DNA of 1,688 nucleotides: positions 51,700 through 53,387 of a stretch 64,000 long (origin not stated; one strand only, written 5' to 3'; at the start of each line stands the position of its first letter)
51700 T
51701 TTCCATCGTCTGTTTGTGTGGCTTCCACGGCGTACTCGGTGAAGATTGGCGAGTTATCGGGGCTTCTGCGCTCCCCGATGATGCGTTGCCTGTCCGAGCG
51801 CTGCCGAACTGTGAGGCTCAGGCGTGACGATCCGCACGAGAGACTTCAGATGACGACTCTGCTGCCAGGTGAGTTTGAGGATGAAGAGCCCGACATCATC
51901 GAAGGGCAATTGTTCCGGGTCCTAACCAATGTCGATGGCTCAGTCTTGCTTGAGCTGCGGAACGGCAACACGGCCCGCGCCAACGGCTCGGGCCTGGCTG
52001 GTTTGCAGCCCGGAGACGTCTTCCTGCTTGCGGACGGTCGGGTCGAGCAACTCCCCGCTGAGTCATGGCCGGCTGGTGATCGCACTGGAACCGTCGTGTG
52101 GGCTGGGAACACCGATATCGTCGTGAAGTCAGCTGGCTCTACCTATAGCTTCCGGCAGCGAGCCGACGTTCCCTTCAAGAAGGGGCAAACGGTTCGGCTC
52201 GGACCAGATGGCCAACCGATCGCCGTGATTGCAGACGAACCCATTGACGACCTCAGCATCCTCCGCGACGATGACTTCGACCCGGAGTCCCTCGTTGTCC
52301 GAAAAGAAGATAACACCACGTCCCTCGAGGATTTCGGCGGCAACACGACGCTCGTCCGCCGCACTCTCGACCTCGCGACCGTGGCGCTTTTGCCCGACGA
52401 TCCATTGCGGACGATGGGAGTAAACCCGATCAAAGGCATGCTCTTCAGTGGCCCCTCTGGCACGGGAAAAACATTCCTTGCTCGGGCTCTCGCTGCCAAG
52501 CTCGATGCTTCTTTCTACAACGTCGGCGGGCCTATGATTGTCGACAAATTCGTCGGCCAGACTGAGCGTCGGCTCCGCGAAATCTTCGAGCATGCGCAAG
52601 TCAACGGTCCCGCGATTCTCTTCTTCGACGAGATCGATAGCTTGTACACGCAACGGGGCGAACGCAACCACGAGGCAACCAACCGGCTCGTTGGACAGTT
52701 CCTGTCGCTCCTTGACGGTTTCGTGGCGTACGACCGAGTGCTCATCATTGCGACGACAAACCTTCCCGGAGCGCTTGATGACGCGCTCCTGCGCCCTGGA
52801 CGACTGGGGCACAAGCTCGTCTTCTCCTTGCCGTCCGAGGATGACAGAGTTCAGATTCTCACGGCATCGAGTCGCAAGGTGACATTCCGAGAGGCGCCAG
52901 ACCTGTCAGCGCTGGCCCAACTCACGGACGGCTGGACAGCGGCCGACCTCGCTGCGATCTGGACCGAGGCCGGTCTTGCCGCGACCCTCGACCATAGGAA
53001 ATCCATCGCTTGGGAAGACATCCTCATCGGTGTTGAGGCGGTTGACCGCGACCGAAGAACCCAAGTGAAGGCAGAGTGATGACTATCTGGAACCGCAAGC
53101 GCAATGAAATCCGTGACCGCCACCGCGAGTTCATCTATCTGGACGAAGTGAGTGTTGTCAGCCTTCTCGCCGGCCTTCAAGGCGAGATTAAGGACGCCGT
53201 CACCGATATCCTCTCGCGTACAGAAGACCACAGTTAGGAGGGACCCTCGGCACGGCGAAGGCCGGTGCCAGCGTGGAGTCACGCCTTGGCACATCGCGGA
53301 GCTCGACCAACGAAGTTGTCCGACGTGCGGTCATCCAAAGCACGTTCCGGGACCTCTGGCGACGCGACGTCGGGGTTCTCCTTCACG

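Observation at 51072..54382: Unassigned four-ORF module (hypothetical – classic AAA+ ATPase – small ORF – hypothetical) embedded as lower-GC cargo in the mobile island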

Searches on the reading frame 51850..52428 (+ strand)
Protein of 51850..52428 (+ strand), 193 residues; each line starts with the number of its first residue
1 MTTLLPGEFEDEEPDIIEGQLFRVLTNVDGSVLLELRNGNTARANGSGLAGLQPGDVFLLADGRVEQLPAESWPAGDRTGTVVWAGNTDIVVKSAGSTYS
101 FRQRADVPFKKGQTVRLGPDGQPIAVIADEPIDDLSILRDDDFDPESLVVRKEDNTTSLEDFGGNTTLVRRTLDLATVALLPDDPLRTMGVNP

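Call 29: find_homologous_proteins(query=window:51850-52428:+)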
Query seq(193 aa) (193 aa): 5 proteins with E <= 0.001 among 463 candidates.
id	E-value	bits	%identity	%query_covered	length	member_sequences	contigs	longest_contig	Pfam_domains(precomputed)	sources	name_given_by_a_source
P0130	6.2e-97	341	99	82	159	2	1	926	-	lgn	-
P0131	5.2e-87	309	75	100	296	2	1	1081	PF00004.36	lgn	-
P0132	2.1e-61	225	60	91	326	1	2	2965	PF00004.36,PF13191.13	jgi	jgi:transitional endoplasmic reticulum ATPase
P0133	1.1e-34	138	68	53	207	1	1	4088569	-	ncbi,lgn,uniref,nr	ncbi:hypothetical protein K8W59_06685 [Nocardioides rotundus]|uniref:hypothetical protein n=1 Tax=No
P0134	1.1e-27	115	60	47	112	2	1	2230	-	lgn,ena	-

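Call 40: search_solved_structures(query=A5, max_evalue=10, show_alignments=2)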
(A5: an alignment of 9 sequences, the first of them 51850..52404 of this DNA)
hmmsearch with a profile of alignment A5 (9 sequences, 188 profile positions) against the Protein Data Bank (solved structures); distinct sequences matched with E-value up to 10: 5.
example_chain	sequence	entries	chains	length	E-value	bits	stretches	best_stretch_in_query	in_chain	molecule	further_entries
8f70_A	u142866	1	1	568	0.015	18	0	107-150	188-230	T18.1 Major pilin backbone protein T-antigen,Major pilin backbone protein T-antigen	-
8cpn_A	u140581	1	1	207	0.25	14.1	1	84-145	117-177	PolB16 intein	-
4xtt_A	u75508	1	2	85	0.45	13.2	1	26-71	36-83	Putative potassium transport protein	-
7ur8_A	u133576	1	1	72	0.93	12.2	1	22-70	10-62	170_h_ob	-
1lwu_B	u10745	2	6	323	2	11.1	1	32-96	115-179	Fibrinogen beta chain | Fibrin beta chain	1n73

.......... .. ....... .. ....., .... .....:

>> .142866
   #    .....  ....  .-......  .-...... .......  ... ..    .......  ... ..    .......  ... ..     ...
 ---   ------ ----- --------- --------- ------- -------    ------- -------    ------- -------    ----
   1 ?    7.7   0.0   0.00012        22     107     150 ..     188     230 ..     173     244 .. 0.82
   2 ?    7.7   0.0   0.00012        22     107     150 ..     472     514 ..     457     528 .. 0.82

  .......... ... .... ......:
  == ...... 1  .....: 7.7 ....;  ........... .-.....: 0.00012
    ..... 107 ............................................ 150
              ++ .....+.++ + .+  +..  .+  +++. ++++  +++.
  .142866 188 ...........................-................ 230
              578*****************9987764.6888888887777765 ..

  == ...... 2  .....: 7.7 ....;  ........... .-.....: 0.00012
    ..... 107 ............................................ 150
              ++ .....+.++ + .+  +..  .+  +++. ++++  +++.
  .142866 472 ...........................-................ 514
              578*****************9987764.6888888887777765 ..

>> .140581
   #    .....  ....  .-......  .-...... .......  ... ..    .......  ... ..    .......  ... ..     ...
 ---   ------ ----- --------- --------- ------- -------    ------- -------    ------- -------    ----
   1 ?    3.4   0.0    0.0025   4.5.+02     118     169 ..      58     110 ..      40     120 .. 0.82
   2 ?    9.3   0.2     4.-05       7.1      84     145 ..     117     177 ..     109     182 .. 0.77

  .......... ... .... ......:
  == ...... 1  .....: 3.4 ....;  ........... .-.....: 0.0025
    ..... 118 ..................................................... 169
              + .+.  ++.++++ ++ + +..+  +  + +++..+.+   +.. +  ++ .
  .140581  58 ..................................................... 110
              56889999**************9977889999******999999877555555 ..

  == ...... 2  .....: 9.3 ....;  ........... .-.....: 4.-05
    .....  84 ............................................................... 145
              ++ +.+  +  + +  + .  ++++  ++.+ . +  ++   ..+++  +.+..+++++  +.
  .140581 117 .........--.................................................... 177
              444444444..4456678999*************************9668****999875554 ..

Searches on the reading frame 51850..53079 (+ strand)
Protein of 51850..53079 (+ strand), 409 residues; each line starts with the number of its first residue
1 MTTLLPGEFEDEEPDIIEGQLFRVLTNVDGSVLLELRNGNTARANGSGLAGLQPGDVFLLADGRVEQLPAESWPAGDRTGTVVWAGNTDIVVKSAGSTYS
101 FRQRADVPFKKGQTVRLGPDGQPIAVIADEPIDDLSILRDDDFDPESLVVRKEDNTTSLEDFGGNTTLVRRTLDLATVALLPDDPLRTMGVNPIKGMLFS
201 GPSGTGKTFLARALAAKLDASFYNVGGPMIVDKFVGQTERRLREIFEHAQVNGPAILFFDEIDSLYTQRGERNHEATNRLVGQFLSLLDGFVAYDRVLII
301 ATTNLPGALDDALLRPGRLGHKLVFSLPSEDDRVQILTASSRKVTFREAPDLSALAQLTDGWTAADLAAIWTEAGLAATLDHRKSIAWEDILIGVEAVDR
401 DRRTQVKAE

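Call 3: search_protein_families(library=pfam, proteins=[window:51850-53079:+], max_evalue=0.1)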
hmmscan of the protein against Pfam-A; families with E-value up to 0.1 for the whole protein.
window:51850-53079:+ (409 aa): 18 families
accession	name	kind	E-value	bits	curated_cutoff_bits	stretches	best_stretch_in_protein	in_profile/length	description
PF00004.35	AAA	-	6.2e-36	124.2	21.2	1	197-326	1-130/131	ATPase family associated with various cellular activities (AAA)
PF17862.7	AAA_lid_3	-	3.6e-10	39.6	27.2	1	351-391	3-43/45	AAA+ lid domain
PF13191.12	AAA_16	-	5.4e-05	24.2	32.6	1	195-296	25-132/167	AAA ATPase domain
PF05496.18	RuvB_N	-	0.00011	22.5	27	1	194-269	33-100/159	Holliday junction DNA helicase RuvB P-loop domain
PF07728.20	AAA_5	-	0.00027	21.4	22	1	197-264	2-77/139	AAA domain (dynein-related subfamily)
PF13401.12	AAA_22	-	0.00034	21.4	27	1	198-266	9-65/130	AAA domain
PF07724.20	AAA_2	-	0.0025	18.3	27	1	193-265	2-87/166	AAA domain (Cdc48 subfamily)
PF13671.12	AAA_33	-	0.0078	17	27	1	198-243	3-46/143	AAA domain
PF13173.12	AAA_14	-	0.0094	16.4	27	1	197-264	5-73/129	AAA domain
PF13521.12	AAA_28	-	0.012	16.2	27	1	198-219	3-24/164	AAA domain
PF13481.12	AAA_25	-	0.012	15.7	27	0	198-217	37-56/195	AAA domain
PF20720.3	nSTAND3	-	0.023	14.8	27.2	1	198-225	21-48/155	Novel STAND NTPase 3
PF12775.13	AAA_7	-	0.031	14.3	25.8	1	195-223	34-62/181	P-loop containing dynein motor region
PF02224.24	Cytidylate_kin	-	0.034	14.3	26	1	201-226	5-30/211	Cytidylate kinase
PF01695.23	IstB_IS21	-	0.045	13.7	24.1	1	197-217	95-115/238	IstB-like ATP binding protein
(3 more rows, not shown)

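Call 4: search_protein_families(library=padloc, proteins=[window:51850-53079:+], max_evalue=0.1)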
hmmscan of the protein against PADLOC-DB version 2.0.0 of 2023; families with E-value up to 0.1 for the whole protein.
window:51850-53079:+ (409 aa): 10 families
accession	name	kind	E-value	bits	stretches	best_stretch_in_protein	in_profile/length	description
PDLC02196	IetA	-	1.8e-31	107.9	1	183-396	111-319/374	-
PDLC04232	IetA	-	1.9e-27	94.5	1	184-371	106-289/330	-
PDLC02195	IetA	-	1.2e-20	72.2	1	184-380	127-318/395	-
PDLC04231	IetA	-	5e-20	70.4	1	184-328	107-247/262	-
PDLC00915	TRIP13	-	1.1e-14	52.6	1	192-346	60-231/302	TRIP13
PDLC00914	TRIP13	-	5.7e-11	40.4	1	198-360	75-249/302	TRIP13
PDLC04140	mad8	-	0.00083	16.9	1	198-246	31-74/314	mads_8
PDLC02630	DrmD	-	0.00091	16.8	1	197-273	104-183/260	DrmD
PDLC02911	VakA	-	0.022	13.3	1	198-234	6-38/163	-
PDLC04606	PDC-M37B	-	0.028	11.6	1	189-219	169-199/390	-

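Call 5: search_protein_families(library=ncbifam, proteins=[window:51850-53079:+], max_evalue=0.1)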
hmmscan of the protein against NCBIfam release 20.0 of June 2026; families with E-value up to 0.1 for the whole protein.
window:51850-53079:+ (409 aa): 42 families (the best 25 are shown)
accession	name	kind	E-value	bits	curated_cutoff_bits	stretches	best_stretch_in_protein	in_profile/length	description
NF003069.1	PRK03992.1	subfamily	5.8e-56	190.3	500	1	153-403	124-377/379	proteasome-activating nucleotidase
TIGR01243.1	CDC48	subfamily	1.3e-55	189.1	802.65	1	145-379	161-397/733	CDC48 family AAA ATPase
TIGR01242.2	TIGR01242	subfamily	1.6e-54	185.3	500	1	153-403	107-360/362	proteasome-activating nucleotidase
TIGR01241.2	FtsH_fam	equivalog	6.8e-49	167.1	600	1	189-395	190-399/598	ATP-dependent zinc metalloprotease FtsH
NF047747.1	PrtsmActNtasePan2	equivalog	1.3e-45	156.3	700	1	153-401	144-395/397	proteasome-activating nucleotidase Pan2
NF047748.1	PrtsmActNtasePan1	equivalog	1.2e-42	146.4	750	1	140-404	127-395/405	proteasome-activating nucleotidase Pan1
NF008004.0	PRK10733.1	equivalog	1.2e-38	132.5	1008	1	189-385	180-379/644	ATP-dependent zinc metalloprotease FtsH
TIGR03689.1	pup_AAA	equivalog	3.2e-32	111.9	504.75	1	147-338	170-375/512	proteasome ATPase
NF041006.2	cell_div_CdvC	equivalog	1.4e-29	103.2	650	1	195-375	135-319/370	cell division protein CdvC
NF042959.1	IteA_antiphage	equivalog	1.9e-28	99.7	510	1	184-398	115-324/367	anti-phage ATPase IteA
TIGR03922.1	T7SS_EccA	equivalog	3.4e-06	25.9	466.65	1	195-289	313-411/557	type VII secretion AAA-ATPase EccA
TIGR02639.1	ClpA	equivalog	3.8e-06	25.4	993.15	1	192-222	485-515/734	ATP-dependent Clp protease ATP-binding subunit ClpA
NF000868.0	PRK00080.1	equivalog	6.1e-05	22.1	282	1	193-267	50-116/330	Holliday junction branch migration DNA helicase RuvB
TIGR00635.1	ruvB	equivalog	0.00026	20.1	299.05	1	194-268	30-96/305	Holliday junction branch migration DNA helicase RuvB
TIGR02881.1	spore_V_K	equivalog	0.00042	19.5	422.95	1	196-281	44-134/261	stage V sporulation protein K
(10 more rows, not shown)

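Call 41: search_solved_structures(query=A4, max_evalue=1e-20, show_alignments=1)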
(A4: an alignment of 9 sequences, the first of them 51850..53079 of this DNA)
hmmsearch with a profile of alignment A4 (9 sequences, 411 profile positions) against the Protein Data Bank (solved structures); distinct sequences matched with E-value up to 1e-20: 266 (the best 60 are shown).
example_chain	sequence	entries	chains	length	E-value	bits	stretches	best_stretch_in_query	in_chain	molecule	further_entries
5c18_A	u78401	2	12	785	2.3e-139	468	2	154-400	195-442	Transitional endoplasmic reticulum ATPase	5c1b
1r7r_A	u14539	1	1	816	3.2e-139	467.5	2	154-400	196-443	Transitional endoplasmic reticulum ATPase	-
7rlj_A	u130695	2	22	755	3.6e-139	467.4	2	154-400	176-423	Transitional endoplasmic reticulum ATPase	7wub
8yka_A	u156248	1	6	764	3.7e-139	467.3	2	154-400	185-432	Transitional endoplasmic reticulum ATPase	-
7rlh_A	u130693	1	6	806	3.8e-139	467.3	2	154-400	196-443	Transitional endoplasmic reticulum ATPase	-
7rlb_A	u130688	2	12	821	4.1e-139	467.2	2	154-400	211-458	Transitional endoplasmic reticulum ATPase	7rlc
7rlg_A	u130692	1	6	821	4.1e-139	467.2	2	154-400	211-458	Transitional endoplasmic reticulum ATPase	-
7y4w_A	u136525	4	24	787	4.2e-139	467.1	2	154-400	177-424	Transitional endoplasmic reticulum ATPase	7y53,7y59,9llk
7mdm_B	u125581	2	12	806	4.4e-139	467.1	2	154-400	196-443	Transitional endoplasmic reticulum ATPase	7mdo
7rlf_A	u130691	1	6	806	4.5e-139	467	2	154-400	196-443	Transitional endoplasmic reticulum ATPase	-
7rl9_A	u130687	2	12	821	4.5e-139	467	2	154-400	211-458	Transitional endoplasmic reticulum ATPase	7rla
5c19_A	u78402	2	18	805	4.5e-139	467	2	154-400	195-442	Transitional endoplasmic reticulum ATPase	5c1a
10qq_A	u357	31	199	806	4.6e-139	467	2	154-400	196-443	Transitional endoplasmic reticulum ATPase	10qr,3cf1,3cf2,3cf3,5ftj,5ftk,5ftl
7bp9_A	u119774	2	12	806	4.6e-139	467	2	154-400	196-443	Transitional endoplasmic reticulum ATPase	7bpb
7k57_A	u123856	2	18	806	4.6e-139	467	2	154-400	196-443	Transitional endoplasmic reticulum ATPase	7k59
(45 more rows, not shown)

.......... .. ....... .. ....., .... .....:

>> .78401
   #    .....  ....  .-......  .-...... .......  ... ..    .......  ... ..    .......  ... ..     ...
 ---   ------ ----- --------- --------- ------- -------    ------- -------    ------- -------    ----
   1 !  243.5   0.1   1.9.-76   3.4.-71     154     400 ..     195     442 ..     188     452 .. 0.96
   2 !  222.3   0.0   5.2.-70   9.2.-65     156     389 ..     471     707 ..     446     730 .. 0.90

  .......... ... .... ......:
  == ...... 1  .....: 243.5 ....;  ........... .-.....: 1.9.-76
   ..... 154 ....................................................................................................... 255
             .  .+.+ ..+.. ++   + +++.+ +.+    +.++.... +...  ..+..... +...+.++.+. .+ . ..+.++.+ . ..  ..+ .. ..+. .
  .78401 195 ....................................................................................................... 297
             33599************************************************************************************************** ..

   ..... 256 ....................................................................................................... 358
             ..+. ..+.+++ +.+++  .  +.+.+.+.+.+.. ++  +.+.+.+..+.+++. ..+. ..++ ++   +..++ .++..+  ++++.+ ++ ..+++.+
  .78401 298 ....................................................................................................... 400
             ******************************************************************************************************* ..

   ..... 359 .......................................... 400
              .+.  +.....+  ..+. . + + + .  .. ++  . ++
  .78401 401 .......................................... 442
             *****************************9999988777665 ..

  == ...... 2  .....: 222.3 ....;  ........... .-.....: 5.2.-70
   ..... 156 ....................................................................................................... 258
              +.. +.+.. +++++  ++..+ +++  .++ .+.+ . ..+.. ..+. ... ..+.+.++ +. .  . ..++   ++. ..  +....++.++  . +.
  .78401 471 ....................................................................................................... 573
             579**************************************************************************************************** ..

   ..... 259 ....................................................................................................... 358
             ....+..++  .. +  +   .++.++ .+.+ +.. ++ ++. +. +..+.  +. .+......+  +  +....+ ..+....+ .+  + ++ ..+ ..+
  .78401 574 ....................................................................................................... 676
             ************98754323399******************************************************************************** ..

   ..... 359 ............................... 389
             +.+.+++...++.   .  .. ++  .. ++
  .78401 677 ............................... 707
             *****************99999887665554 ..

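Call 65: search_protein_families(library=phrogs, proteins=[window:51850-53079:+], max_evalue=0.01)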
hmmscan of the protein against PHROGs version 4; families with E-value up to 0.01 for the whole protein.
window:51850-53079:+ (409 aa): 20 families
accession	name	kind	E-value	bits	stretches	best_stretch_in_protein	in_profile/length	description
phrog_30773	-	unknown function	1.1e-44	153.9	1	189-395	191-401/666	-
phrog_3757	-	unknown function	2.7e-44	153.1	1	184-400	116-329/367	-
phrog_10401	-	other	2.9e-32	113.2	1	195-345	461-604/667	ATPase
phrog_8638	-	unknown function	3.9e-27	96.1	1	187-394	298-509/568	-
phrog_9172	-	unknown function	1.7e-25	90.8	1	189-339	103-256/509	-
phrog_7485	-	unknown function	2.3e-18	67.4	1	196-330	229-364/430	-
phrog_2376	-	other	1.5e-09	38.7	1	196-332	76-196/363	ATPase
phrog_4339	-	unknown function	6.3e-09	36.5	1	190-304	303-403/552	-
phrog_168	-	DNA, RNA and nucleotide metabolism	9.4e-09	36.4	1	194-314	42-148/314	clamp loader of DNA polymerase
phrog_4871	-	other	2.4e-08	33.9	1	193-219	495-521/764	ATP-dependent protease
phrog_10440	-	unknown function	2e-07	30.9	1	195-377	233-402/483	-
phrog_5534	-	unknown function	2e-06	28.2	1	198-290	31-126/273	-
phrog_5846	-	DNA, RNA and nucleotide metabolism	6.3e-06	26.7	1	196-268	40-109/380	clamp loader of DNA polymerase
phrog_14322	-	unknown function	4.5e-05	23.9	1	198-355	230-377/398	-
phrog_7998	-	unknown function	7.4e-05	23.1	1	196-247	42-92/339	-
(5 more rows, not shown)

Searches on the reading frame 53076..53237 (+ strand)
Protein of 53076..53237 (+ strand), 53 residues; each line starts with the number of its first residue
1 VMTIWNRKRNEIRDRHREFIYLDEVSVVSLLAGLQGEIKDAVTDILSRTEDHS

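Call 3: search_protein_families(library=pfam, proteins=[window:53076-53237:+], max_evalue=0.1)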
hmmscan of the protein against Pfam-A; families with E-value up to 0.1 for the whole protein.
window:53076-53237:+ (53 aa): 1 family
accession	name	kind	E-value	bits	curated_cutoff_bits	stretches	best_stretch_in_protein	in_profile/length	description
PF19952.5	DUF6414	-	7.1e-08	33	25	1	16-50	1-35/283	Domain of unknown function (DUF6414)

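Call 4: search_protein_families(library=padloc, proteins=[window:53076-53237:+], max_evalue=0.1)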
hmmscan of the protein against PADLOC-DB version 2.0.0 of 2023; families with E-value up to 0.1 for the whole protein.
window:53076-53237:+ (53 aa): 0 families

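Call 5: search_protein_families(library=ncbifam, proteins=[window:53076-53237:+], max_evalue=0.1)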
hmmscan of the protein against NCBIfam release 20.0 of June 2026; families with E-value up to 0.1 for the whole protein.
window:53076-53237:+ (53 aa): 0 families
